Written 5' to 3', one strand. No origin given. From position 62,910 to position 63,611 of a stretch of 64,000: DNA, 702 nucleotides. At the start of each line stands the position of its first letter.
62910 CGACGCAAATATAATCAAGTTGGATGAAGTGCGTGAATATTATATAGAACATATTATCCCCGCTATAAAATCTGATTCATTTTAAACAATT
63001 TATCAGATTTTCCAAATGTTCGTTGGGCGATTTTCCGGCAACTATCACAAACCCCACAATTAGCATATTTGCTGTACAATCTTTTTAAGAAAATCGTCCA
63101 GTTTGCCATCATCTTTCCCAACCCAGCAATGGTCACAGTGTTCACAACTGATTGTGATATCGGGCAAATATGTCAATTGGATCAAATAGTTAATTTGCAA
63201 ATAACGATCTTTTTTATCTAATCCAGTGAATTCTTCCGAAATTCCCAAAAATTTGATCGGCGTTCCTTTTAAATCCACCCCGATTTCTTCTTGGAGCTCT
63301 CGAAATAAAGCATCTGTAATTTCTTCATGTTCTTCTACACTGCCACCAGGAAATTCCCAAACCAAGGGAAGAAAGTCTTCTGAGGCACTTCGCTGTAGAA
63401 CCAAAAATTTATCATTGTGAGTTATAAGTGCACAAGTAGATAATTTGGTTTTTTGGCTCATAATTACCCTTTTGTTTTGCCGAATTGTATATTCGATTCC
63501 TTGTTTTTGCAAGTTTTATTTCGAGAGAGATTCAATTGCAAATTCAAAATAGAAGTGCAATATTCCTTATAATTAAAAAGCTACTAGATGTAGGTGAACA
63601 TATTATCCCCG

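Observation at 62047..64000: Kinase::Nudix fusion, stand-alone Nudix and APH-like kinase arranged around a ~95-bp direct duplication (insertion scar)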

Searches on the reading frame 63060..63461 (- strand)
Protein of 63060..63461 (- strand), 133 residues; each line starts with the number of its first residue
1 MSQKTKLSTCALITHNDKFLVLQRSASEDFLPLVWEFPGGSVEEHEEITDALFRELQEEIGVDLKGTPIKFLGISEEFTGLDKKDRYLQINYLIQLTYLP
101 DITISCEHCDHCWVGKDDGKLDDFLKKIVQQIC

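Call 5: search_protein_families(library=pfam, proteins=[window:63060-63461:-], max_evalue=0.1)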
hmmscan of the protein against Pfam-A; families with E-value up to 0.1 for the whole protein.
window:63060-63461:- (133 aa): 3 families
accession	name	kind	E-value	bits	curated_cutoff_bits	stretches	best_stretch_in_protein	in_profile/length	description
PF00293.34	NUDIX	-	3.3e-15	56.7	21.1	1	7-124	4-126/134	NUDIX domain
PF14815.12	NUDIX_4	-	1e-05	25.7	35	1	10-64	2-53/113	NUDIX domain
PF22327.2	Nudt16-like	-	9e-05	22.9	27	1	37-70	37-71/161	U8 snoRNA-decapping enzyme-like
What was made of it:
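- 63060..63461 (-): Stand-alone MutT-like Nudix hydrolase gene (133 aa) with an AAAGGG ribosome-binding site 5-6 nt before the ATG. Pfam NUDIX 3.3e-15 (call 5).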

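Call 10: find_encoding_contigs(protein=window:63060-63461:-, flank=10000, max_places=10)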
Protein window:63060-63461:- (133 aa): 2 contigs read that carry it; 2 places shown.
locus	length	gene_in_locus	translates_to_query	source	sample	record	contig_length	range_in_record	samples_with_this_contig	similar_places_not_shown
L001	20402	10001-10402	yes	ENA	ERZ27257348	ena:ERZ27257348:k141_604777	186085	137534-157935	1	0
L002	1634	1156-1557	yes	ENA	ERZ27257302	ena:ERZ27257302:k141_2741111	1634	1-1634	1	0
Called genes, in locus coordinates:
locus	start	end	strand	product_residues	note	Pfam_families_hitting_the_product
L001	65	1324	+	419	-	PF00365:PFK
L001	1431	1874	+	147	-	-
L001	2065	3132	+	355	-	PF00145:DNA_methylase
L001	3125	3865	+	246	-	PF02086:MethyltransfD12 (faint), PF01555:N6_N4_Mtase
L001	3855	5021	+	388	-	PF01844:HNH (weak)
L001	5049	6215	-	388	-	PF00535:Glycos_transf_2, PF10111:Glyco_tranf_2_2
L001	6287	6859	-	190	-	PF01569:PAP2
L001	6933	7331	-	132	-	-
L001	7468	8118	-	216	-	PF00300:His_Phos_1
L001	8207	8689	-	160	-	PF13302:Acetyltransf_3, PF00583:Acetyltransf_1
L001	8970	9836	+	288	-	PF01636:APH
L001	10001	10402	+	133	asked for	PF00293:NUDIX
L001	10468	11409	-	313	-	PF13207:AAA_17, PF13671:AAA_33, PF00293:NUDIX (weak)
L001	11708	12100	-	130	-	PF01192:RNA_pol_Rpb6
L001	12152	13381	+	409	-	PF00919:UPF0004, PF04055:Radical_SAM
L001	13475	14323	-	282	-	-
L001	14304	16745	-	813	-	-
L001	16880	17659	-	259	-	PF02674:Colicin_V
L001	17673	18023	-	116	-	PF05635:23S_rRNA_IVP, PF22296:bAvd (weak)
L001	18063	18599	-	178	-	-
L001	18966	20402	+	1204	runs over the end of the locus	-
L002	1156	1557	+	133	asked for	PF00293:NUDIX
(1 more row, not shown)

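Call 25: find_homologous_proteins(query=L001:8970-9836:+)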
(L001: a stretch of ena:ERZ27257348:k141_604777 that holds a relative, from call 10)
Query L001:8970-9836:+ (288 aa): 44 proteins with E <= 0.001 among 624 candidates.
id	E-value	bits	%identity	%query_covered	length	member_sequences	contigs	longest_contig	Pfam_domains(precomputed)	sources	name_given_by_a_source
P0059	1.9e-194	663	100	100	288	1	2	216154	PF01636.30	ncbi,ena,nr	ncbi:MAG: aminoglycoside phosphotransferase family protein [Alphaproteobacteria bacterium]|nr:aminog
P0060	4.1e-91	324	53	97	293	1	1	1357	PF01633.27,PF02958.27,PF01636.30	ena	-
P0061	6.1e-86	307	50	99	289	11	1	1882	PF00069.32,PF01633.27,PF02958.27,PF01636.30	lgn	-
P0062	6.4e-86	307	50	97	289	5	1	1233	PF01633.27,PF02958.27,PF01636.30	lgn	-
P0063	1.2e-85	306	50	98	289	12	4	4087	PF00069.32,PF07914.18,PF01633.27,PF02958.27,PF01636.30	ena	-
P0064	2.2e-85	305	50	98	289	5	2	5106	PF00069.32,PF07914.18,PF01633.27,PF02958.27,PF01636.30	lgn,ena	-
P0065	1.2e-83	299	51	98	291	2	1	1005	PF01636.30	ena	-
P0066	1.7e-83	299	48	98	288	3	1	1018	PF01633.27,PF02958.27,PF01636.30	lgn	-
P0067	1.6e-82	295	48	99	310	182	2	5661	PF01633.27,PF01636.30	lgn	-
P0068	1.5e-81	292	50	98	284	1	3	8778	PF01633.27,PF01636.30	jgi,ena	-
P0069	8.4e-80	286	47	99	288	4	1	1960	PF01633.27,PF01636.30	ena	-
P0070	1.7e-79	285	48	100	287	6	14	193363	PF00069.32,PF01633.27,PF02958.27,PF01636.30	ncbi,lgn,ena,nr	ncbi:MAG: aminoglycoside phosphotransferase family protein [Alphaproteobacteria bacterium]|nr:aminog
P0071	1.1e-78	283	47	99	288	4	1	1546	PF01633.27,PF01636.30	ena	-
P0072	1.5e-77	279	48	100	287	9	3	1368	PF01633.27,PF01636.30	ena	-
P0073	3.6e-76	275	48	96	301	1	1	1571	PF01633.27,PF02958.27,PF01636.30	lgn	-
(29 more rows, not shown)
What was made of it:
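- Tried and rejected: APH homologues reach at most 53% identity (call 25).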

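Call 33: search_protein_families(library=ncbifam, proteins=[window:63060-63461:-, L001:8970-9836:+, L001:8207-8689:-, L001:7468-8118:-, L001:6933-7331:-, L001:6287-6859:-, L001:5049-6215:-], max_evalue=0.001)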
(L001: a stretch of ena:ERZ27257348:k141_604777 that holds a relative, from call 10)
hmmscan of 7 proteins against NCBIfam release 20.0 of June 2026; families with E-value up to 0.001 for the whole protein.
window:63060-63461:- (133 aa): 18 families
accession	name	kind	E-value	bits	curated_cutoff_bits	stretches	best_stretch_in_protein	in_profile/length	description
NF006530.0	PRK08999.1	equivalog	7.7e-14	51.4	245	1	11-65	11-65/315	Nudix family hydrolase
NF007834.0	PRK10546.1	equivalog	1.3e-11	44.4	156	1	10-64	8-61/135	pyrimidine (deoxy)nucleoside triphosphate diphosphatase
NF012016.0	PRK15472.1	equivalog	3e-11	43.2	95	1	7-119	5-122/141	nucleoside triphosphatase NudI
NF008044.0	PRK10776.1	equivalog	4.2e-10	39.6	148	1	13-65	12-63/130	8-oxo-dGTP diphosphatase MutT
TIGR00586.1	mutt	equivalog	4.2e-09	36.5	97.9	1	6-64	6-63/129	8-oxo-dGTP diphosphatase MutT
NF001936.0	PRK00714.1-3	equivalog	1.1e-07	31.8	118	1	20-63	26-65/155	RNA pyrophosphohydrolase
NF006961.0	PRK09438.1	equivalog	2.1e-07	30.5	103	1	12-108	14-99/151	dihydroneopterin triphosphate diphosphatase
NF001937.0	PRK00714.1-4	equivalog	5e-07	29.5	139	1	34-65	32-63/161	RNA pyrophosphohydrolase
NF001938.0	PRK00714.1-5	equivalog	2.3e-06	27.1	116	1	11-63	19-75/172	RNA pyrophosphohydrolase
NF001934.0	PRK00714.1-1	equivalog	1e-05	25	241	1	33-66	31-64/176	RNA pyrophosphohydrolase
TIGR02705.1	nudix_YtkD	equivalog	1.2e-05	24.9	154.4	1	36-65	48-77/156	RNA deprotection pyrophosphohydrolase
NF001935.0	PRK00714.1-2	equivalog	1.4e-05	24.6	259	1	34-89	32-85/183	RNA pyrophosphohydrolase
NF003785.0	PRK05379.1-1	equivalog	2e-05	24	418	1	10-66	207-261/347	bifunctional nicotinamide-nucleotide adenylyltransferase/Nudix hydroxylase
NF041652.1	Nud_hyd_Dein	equivalog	2.5e-05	24.6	200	1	30-73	40-81/152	Nudix hydrolase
NF003787.0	PRK05379.1-4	equivalog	0.0001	21.4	449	1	9-65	211-265/346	bifunctional nicotinamide-nucleotide adenylyltransferase/Nudix hydroxylase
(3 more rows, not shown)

L001:8970-9836:+ (288 aa): 12 families
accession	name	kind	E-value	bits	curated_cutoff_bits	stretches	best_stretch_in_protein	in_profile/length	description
NF000076.3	APH_2pp_Ie_IVa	exception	9.1e-11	41.6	600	1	10-227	12-230/301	APH(2'')-Ie/IVa family aminoglycoside O-phosphotransferase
NF033068.1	APH_3p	equivalog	1.8e-10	40.8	205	1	41-227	37-212/255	APH(3') family aminoglycoside O-phosphotransferase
NF033692.1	APH_2pp_I_a_f_h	exception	3.4e-10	39.9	475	1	8-244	2-234/290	APH(2'')-Ia/If/Ih family aminoglycoside O-phosphotransferase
NF041446.1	APH_2pp_Ii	exception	4.2e-09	36.3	625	1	7-244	3-236/297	aminoglycoside O-phosphotransferase APH(2'')-Ii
NF000044.2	APH_2pp_IIIa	exception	1.1e-08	34.8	625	1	10-233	11-237/306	aminoglycoside O-phosphotransferase APH(2'')-IIIa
NF000498.2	APH_2pp_If_Ih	exception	3.6e-08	33.2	600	1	17-244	12-236/297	APH(2'')-If/Ih family aminoglycoside O-phosphotransferase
NF003558.0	PRK05231.1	equivalog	4.6e-08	32.4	271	1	63-218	67-215/322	homoserine kinase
NF000240.1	macrolide_MphC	exception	5.8e-08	32.5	550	1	149-262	155-269/299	Mph(C) family macrolide 2'-phosphotransferase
NF033065.0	APH_3p_IVa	exception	1.9e-06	27.6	530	1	56-229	56-220/262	aminoglycoside O-phosphotransferase APH(3')-IVa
NF000508.1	APH_2pp_Ia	exception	2.3e-06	27.4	600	1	24-244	5-222/277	aminoglycoside O-phosphotransferase APH(2'')-Ia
NF000255.1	macrolide_MphF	exception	5.5e-05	22.7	650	1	47-263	50-269/299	Mph(F) family macrolide 2'-phosphotransferase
NF032896.1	APH_3pp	equivalog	0.00018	21.1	325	1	73-223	51-201/254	APH(3'') family aminoglycoside O-phosphotransferase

L001:8207-8689:- (160 aa): 3 families
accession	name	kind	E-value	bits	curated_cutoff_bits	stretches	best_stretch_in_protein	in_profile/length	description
NF000225.3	AAC_6p_Strep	exception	4.3e-05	23.5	250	1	50-143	31-126/156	aminoglycoside 6'-N-acetyltransferase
NF011709.0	PRK15130.1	equivalog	8.2e-05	22.5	218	1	87-146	86-145/186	spermidine N1-acetyltransferase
NF033074.0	AAC_6p_Ib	exception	0.00056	19.6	400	1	79-145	91-158/184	AAC(6')-Ib family aminoglycoside 6'-N-acetyltransferase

L001:7468-8118:- (216 aa): 8 families
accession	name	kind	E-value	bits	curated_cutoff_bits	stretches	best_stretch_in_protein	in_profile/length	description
NF045917.1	PhserinePhPspA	equivalog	2.4e-14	53.5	350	1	2-187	3-184/211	phosphoserine phosphatase PspA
NF038349.1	dPGM_arch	equivalog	1e-13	51.6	225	1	3-190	1-174/194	2,3-diphosphoglycerate-dependent phosphoglycerate mutase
TIGR03162.1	ribazole_cobC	equivalog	6.5e-13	48.5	162.9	1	3-163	1-155/176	alpha-ribazole phosphatase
NF005567.0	PRK07238.1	equivalog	4.1e-11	42.8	326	1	2-156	179-330/378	bifunctional RNase H/acid phosphatase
TIGR03848.1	MSMEG_4193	subfamily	3.3e-10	39.8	203.85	1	3-157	2-157/204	MSMEG_4193 family putative phosphomutase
NF002901.0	PRK03482.1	equivalog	1.2e-08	34.8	261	1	2-164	3-162/215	2,3-diphosphoglycerate-dependent phosphoglycerate mutase GpmB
NF011580.0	PRK15004.1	equivalog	2.2e-08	34.3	250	1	1-160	1-157/203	adenosylcobalamin/alpha-ribazole phosphatase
NF009994.0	PRK13463.1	equivalog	2.3e-08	34.1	277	1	3-160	5-159/203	phosphoserine phosphatase 1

L001:6933-7331:- (132 aa): 0 families

L001:6287-6859:- (190 aa): 2 families
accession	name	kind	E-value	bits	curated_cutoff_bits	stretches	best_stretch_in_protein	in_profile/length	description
NF007159.0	PRK09597.1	equivalog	2.7e-07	30.5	177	1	37-165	54-187/191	lipid A 1-phosphatase LpxE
NF047884.1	UdeprDiPSep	equivalog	0.00094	19.1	250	0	93-156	114-177/188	undecaprenyl-diphosphatase SepP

L001:5049-6215:- (388 aa): 10 families
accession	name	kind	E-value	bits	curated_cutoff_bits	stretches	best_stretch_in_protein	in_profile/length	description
TIGR04195.1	S_glycosyl_SunS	equivalog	2.8e-21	75.9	350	1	27-239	55-274/421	SunS family peptide S-glycosyltransferase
NF007482.0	PRK10073.1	equivalog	9.3e-14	51.2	423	1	29-159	6-141/334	glycosyltransferase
TIGR04283.1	glyco_like_mftF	equivalog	5.6e-08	32.6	182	1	36-153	6-119/221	TIGR04283 family arsenosugar biosynthesis glycosyltransferase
NF047683.1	TeichurnBiosyTuaG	equivalog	3.2e-07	30.2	400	1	57-127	37-112/252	teichuronic acid biosynthesis protein TuaG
NF010496.0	PRK13915.1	equivalog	9.8e-07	28.1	262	1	27-141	29-156/307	glucosyl-3-phosphoglycerate synthase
TIGR03965.1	mycofact_glyco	equivalog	2.6e-06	26.6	280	1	28-116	73-168/467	mycofactocin biosynthesis glycosyltransferase MftF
NF038302.1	EPS_HpsE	equivalog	1.1e-05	24.6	300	1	52-115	30-100/307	hormogonium polysaccharide biosynthesis glycosyltransferase HpsE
TIGR03937.1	PgaC_IcaA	equivalog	5.2e-05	22.4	422.3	1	28-123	44-147/407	poly-beta-1,6-N-acetyl-D-glucosamine synthase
TIGR04182.1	glyco_TIGR04182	equivalog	7.6e-05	22.2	325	1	38-124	9-95/293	S-layer glycoprotein N-glycosyltransferase AglJ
NF041875.1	EPS_EpsD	equivalog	0.00035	20.1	370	1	57-168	32-144/325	exopolysaccharide biosynthesis glycosyltransferase EpsD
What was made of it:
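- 63060..63461 (-): NCBIfam best hits are PRK08999, NudG, NudI and MutT, all below cut-off (call 33).
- On MutT 8-oxo-dGTPase equivalog (stand-alone Nudix): 36.5 against 97.9, and 39.6 against 148 (call 33).
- On RppH RNA pyrophosphohydrolase: The stand-alone Nudix scores 31.8 against 118 (call 33).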

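Call 38: find_homologous_proteins(query=window:63060-63461:-)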
Query window:63060-63461:- (133 aa): 8 proteins with E <= 0.001 among 40 candidates.
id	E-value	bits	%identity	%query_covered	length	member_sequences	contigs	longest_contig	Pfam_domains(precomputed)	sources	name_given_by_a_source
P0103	3.6e-85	301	100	100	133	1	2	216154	PF00293.35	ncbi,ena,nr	ncbi:MAG: NUDIX domain-containing protein [Alphaproteobacteria bacterium]|nr:NUDIX domain-containing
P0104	1.6e-39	153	55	97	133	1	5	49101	PF00293.35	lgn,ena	-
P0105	5.0e-5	41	39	47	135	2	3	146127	PF22327.3,PF00293.35,PF14815.13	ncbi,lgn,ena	-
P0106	6.9e-5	41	50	42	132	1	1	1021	PF00293.35,PF14815.13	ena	-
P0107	7.0e-5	41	44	47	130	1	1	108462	PF00293.35,PF14815.13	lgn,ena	-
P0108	1.4e-4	40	40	47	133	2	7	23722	PF22327.3,PF00293.35,PF14815.13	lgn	-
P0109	3.0e-4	39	53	38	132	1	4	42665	PF00293.35,PF14815.13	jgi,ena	jgi:8-oxo-dGTP diphosphatase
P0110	5.7e-4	38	70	23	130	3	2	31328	PF00293.35,PF14815.13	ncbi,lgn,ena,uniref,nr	ncbi:8-oxo-dGTP diphosphatase MutT [Proteus myxofaciens]|uniref:8-oxo-dGTP diphosphatase n=1 Tax=Pro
